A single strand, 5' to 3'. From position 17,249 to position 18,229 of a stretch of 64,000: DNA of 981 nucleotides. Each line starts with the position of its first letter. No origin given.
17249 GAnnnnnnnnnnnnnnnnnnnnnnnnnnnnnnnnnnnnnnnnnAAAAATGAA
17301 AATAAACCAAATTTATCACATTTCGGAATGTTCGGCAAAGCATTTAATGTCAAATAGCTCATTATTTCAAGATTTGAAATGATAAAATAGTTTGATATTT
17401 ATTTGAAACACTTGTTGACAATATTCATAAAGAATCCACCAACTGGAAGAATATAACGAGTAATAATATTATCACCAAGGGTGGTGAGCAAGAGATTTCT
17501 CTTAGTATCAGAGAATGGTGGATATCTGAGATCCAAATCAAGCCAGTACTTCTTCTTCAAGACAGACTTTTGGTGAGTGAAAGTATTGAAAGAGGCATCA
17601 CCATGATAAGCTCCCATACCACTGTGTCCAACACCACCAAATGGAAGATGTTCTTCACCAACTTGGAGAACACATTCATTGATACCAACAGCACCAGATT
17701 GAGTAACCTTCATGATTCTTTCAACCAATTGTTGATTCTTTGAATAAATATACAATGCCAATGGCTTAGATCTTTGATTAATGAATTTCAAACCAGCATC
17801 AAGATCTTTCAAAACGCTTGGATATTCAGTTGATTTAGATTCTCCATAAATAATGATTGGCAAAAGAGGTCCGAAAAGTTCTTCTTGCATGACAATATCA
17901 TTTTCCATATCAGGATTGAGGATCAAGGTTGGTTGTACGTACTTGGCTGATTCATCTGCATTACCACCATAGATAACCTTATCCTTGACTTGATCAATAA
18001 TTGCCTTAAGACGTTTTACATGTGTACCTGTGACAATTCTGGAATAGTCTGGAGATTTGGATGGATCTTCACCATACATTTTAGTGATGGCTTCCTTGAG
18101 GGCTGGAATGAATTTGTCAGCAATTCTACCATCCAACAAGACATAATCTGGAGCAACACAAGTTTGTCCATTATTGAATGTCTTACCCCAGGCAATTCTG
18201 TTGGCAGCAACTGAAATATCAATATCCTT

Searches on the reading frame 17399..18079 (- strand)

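Call 48: search_protein_families(library=pfam, proteins=[window:17399-18079:-], max_evalue=0.001)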
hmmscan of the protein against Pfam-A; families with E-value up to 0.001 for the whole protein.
window:17399-18079:- (226 aa): 1 family
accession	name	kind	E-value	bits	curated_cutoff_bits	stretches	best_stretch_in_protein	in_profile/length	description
PF00171.27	Aldedh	-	4.1e-20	72.2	23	1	9-173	305-461/461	Aldehyde dehydrogenase family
